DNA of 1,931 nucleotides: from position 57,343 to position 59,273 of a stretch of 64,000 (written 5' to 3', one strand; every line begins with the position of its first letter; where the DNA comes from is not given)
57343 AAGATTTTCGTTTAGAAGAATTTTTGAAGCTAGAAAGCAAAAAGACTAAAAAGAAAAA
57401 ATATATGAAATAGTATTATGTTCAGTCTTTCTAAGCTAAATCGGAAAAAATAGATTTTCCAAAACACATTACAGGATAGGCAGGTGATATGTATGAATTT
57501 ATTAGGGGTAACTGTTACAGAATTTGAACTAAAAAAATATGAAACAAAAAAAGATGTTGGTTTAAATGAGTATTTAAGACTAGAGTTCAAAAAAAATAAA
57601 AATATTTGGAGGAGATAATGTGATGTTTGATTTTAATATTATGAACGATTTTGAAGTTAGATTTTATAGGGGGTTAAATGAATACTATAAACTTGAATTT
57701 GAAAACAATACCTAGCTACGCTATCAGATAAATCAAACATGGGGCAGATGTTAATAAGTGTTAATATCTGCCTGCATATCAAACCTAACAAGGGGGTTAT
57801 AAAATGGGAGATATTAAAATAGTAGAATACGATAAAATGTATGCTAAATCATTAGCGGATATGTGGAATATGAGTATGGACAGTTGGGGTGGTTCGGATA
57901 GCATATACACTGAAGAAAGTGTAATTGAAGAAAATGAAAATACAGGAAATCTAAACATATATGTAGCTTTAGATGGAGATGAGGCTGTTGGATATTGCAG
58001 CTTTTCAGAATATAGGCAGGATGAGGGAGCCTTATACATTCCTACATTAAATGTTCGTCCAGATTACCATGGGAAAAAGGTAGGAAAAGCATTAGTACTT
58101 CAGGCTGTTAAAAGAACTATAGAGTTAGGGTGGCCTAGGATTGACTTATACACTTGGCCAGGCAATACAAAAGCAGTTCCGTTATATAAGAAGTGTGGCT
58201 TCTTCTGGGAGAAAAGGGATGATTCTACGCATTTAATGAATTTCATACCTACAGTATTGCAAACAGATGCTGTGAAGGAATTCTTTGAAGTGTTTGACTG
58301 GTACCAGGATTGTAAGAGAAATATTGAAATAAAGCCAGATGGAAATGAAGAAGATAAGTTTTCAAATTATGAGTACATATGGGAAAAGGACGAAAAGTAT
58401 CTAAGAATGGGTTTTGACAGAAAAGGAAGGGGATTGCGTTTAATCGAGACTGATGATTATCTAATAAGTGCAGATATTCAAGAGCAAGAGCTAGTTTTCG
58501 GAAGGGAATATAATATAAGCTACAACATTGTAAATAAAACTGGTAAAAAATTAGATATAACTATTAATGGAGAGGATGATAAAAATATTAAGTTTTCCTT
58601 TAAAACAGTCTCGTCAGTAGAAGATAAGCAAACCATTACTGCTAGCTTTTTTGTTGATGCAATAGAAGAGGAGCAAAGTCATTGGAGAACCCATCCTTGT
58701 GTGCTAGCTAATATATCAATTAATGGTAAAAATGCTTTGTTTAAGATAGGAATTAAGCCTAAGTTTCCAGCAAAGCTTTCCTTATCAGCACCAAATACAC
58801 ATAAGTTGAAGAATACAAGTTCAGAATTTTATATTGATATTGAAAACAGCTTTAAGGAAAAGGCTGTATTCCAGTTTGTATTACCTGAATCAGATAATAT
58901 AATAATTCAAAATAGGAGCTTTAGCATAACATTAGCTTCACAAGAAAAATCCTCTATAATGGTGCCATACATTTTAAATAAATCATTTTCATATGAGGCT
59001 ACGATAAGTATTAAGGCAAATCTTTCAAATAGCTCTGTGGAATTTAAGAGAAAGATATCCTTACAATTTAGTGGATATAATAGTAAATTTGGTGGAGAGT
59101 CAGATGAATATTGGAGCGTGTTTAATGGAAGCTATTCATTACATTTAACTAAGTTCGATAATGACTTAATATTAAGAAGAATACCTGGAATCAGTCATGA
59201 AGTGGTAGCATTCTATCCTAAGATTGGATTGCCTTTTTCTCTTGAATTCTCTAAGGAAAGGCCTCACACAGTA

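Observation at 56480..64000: Candidate peptide-modification/processing locus: micro-ORF array + giant GNAT fusion + (truncated) amidohydrolase + TldD/PmbA pair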

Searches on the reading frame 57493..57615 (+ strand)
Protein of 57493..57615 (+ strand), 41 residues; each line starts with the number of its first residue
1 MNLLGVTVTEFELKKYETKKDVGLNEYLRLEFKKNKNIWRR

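Call 28: find_homologous_proteins(query=A3, max_evalue=10)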
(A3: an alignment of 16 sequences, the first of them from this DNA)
Query A3 (16 sequences) (41 aa, profile of the alignment): 19 proteins with E <= 10 among 46 candidates.
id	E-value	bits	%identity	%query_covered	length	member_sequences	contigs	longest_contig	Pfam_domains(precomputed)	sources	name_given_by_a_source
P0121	8.3e-12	63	57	51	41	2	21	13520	-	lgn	-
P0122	1.1e-10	59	55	66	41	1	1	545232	-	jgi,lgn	-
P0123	5.5e-10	57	36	54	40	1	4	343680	-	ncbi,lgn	-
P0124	7.2e-9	53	63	39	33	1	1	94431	-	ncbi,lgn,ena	-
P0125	1.3e-8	52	78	100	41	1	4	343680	-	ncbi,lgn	-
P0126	2.1e-8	52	100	100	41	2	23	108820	-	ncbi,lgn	ncbi:hypothetical protein [Proteiniborus sp.]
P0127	2.7e-8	51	63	39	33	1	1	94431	-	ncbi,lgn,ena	-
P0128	3.9e-8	51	43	56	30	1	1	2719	-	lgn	-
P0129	5.2e-7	47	50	44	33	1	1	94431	-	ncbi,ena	-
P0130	8.3e-7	47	43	56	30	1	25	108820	-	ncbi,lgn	-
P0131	1.2e-6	46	67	37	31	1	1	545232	-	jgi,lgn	-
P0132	1.6e-6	46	83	100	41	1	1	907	-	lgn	-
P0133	1.9e-6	45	53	41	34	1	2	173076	-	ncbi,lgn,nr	ncbi:hypothetical protein DW1_0668 [Proteiniborus sp. DW1]|nr:hypothetical protein DW1_0668 [Protein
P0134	2.1e-6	45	41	54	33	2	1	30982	-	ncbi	-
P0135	2.9e-6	45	35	56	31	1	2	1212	-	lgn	-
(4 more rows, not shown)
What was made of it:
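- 57493..57618 (+): pep4, 41 aa (.........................). Its last codons carry the SD of pep5. Annotated as a hypothetical protein in Proteiniborus sp. (P0126, call 28).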

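Call 30: find_encoding_contigs(protein=P0122, flank=9000, max_places=2)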
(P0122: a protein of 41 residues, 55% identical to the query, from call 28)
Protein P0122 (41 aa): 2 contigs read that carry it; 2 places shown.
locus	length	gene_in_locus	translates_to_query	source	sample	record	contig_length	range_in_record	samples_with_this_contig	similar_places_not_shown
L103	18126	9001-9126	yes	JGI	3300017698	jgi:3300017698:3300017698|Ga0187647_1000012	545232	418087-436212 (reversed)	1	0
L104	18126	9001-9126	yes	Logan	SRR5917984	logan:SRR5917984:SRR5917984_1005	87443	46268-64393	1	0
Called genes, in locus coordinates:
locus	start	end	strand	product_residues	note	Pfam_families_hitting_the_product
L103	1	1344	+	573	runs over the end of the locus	PF00037:Fer4 (faint), PF12837:Fer4_6 (weak), PF12838:Fer4_7 (weak), PF13237:Fer4_10, PF02906:Fe_hyd_lg_C, PF04060:FeS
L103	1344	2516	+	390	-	PF07228:SpoIIE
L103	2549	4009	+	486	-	PF13237:Fer4_10, PF12838:Fer4_7, PF00037:Fer4, PF12838:Fer4_7, PF25160:LdpA_Fe-S-bd, PF00037:Fer4, PF12837:Fer4_6, PF02906:Fe_hyd_lg_C, +8 more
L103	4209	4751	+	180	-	PF02417:Chromate_transp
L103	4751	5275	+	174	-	PF02417:Chromate_transp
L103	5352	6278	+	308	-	-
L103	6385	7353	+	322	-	PF14257:DUF4349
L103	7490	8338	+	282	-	PF01063:Aminotran_4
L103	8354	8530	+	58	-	-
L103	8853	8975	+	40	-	-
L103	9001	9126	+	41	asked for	-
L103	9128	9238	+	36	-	-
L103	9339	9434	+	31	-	-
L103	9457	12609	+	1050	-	PF00583:Acetyltransf_1, PF13673:Acetyltransf_10, PF13508:Acetyltransf_7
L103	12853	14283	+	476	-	PF19289:PmbA_TldD_3rd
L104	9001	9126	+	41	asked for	-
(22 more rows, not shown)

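Call 31: find_encoding_contigs(protein=P0124, flank=9000, max_places=2)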
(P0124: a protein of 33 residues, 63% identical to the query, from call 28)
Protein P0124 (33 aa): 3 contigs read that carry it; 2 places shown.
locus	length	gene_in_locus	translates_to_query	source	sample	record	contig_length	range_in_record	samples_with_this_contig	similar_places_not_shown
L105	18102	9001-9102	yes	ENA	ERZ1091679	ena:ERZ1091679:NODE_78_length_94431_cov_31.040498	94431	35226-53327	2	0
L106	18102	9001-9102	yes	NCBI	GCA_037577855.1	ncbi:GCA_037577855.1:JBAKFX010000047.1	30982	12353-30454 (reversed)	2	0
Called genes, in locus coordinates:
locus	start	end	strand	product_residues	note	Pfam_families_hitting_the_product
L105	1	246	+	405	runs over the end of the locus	PF01547:SBP_bac_1, PF13416:SBP_bac_8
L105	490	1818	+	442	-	PF01547:SBP_bac_1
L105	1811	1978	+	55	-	-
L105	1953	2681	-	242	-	PF13353:Fer4_12, PF04055:Radical_SAM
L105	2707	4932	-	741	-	PF02901:PFL-like, PF01228:Gly_radical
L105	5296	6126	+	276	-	PF01063:Aminotran_4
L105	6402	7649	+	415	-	PF00375:SDF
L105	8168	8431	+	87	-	PF08765:Mor (weak)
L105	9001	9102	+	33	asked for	-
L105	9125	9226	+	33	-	-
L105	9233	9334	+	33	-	-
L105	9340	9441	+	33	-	-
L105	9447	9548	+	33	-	-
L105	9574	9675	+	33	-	-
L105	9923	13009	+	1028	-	PF00583:Acetyltransf_1, PF13673:Acetyltransf_10 (weak), PF13508:Acetyltransf_7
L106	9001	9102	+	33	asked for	-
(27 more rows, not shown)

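Call 63: search_protein_families(library=pfam, alignment_id=A3, max_evalue=10)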
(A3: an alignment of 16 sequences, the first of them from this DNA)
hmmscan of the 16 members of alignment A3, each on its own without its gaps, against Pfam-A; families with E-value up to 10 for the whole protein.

A. member 1, seq(41 aa): 0 families

B. families by the number of members that match (of 16 scanned): 4 families
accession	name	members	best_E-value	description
PF05814.16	Ac76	1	0.1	Orf76 (Ac76)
PF11794.13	HpaB_N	1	0.14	4-hydroxyphenylacetate 3-hydroxylase N terminal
PF05135.19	Phage_connect_1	1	0.17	Phage gp6-like head-tail connector protein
PF09716.15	ETRAMP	1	0.19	Malarial early transcribed membrane protein (ETRAMP)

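Call 64: search_solved_structures(query=A3, max_evalue=10)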
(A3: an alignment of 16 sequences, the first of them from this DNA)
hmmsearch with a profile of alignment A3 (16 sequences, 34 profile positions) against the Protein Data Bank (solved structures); distinct sequences matched with E-value up to 10: 2.
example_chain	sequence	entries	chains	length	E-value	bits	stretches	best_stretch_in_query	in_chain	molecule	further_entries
7kft_B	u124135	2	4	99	0.58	13.5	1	5-20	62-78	Cas2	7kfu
4lp7_A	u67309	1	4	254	1.5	12.2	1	11-30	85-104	Matrix protein M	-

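Call 72: search_protein_representatives(alignment_id=A6)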
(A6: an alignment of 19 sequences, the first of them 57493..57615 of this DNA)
Query: 19 sequences, 33 profile positions. Proteins with E-value up to 0.001 (for the whole library): 11; up to 1e-10: 0; up to 1e-30: 0. The best 11 are listed.
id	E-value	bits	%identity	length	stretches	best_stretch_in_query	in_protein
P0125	4.4e-09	52.3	-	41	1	1-33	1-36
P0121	2.0e-08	50.2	-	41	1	1-33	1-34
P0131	7.1e-08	48.5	-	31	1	1-32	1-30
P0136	3.3e-07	46.3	-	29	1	1-33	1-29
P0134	3.3e-07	46.3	-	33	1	1-31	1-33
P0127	6.0e-07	45.5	-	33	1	1-31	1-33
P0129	7.3e-07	45.2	-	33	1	1-31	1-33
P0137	5.3e-05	39.3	-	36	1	1-33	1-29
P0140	8.2e-05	38.7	-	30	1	1-31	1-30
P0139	1.0e-04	38.3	-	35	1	2-33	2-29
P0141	6.3e-04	35.8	-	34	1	3-31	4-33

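Call 74: find_encoding_contigs(protein=P0140, flank=9000, max_places=3)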
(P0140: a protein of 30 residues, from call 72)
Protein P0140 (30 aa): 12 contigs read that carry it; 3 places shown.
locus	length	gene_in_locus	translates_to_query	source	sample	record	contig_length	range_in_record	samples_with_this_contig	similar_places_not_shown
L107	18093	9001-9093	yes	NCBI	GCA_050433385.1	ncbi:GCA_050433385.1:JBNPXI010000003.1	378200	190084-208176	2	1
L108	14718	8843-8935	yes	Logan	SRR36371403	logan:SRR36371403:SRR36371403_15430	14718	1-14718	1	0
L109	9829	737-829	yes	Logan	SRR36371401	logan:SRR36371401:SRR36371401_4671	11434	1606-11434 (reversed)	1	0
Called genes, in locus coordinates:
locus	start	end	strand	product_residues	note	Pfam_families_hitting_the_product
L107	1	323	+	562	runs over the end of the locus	PF01432:Peptidase_M3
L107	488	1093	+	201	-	-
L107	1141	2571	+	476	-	PF01145:Band_7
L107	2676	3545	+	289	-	-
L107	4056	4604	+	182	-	PF13328:HD_4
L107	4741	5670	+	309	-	PF14257:DUF4349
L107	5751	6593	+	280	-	PF01063:Aminotran_4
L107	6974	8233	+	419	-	PF00375:SDF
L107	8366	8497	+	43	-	-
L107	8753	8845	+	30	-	-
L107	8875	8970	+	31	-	-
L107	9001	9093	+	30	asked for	-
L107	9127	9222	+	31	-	-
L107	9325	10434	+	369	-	PF02073:Peptidase_M29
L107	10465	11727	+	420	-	PF05977:MFS_3, PF07690:MFS_1, PF13347:MFS_2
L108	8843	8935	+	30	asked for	-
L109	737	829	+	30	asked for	-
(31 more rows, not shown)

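Call 75: find_encoding_contigs(protein=P0141, flank=9000, max_places=3)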
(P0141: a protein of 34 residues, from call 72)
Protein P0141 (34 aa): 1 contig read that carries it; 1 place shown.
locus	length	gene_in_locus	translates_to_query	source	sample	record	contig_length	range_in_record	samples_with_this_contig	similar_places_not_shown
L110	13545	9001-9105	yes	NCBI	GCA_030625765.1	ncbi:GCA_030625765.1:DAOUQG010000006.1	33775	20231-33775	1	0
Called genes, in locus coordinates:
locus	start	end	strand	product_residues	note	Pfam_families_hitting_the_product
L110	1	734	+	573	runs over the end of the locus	PF05524:PEP-utilisers_N, PF00391:PEP-utilizers, PF02896:PEP-utilizers_C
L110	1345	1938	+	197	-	PF00440:TetR_N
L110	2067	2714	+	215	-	PF25989:YknX_C (weak)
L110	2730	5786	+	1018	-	PF00873:ACR_tran, PF02355:SecD_SecF_C (weak), PF03176:MMPL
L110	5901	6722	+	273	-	-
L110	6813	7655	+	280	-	PF01063:Aminotran_4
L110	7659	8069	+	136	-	PF09719:C_GCAxxG_C_C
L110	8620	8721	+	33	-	-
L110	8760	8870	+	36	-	-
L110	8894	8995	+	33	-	-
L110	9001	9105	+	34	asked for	-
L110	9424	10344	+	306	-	PF00583:Acetyltransf_1, PF13508:Acetyltransf_7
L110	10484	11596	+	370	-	PF02073:Peptidase_M29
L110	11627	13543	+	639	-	?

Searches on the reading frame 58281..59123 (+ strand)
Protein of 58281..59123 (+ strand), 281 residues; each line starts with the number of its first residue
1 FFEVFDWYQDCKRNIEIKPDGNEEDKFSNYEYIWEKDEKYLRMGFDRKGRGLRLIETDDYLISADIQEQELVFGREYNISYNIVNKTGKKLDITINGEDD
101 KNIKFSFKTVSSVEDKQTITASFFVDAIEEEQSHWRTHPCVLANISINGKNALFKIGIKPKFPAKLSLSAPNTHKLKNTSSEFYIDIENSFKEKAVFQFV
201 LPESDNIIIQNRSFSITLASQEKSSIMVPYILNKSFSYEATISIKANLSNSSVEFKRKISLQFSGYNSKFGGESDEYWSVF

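Call 44: search_protein_families(library=pfam, proteins=[window:58281-59123:+], max_evalue=10)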
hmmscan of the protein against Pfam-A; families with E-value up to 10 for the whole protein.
seq(281 aa): 2 families
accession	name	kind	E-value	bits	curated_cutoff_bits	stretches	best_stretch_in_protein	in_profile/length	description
PF22073.2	Cep192_D4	-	0.003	18.2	35.5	1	170-262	22-108/112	Cep192 domain 4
PF11614.14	FixG_C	-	0.024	15.2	25.6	1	81-132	37-90/119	IG-like fold at C-terminal of FixG, putative oxidoreductase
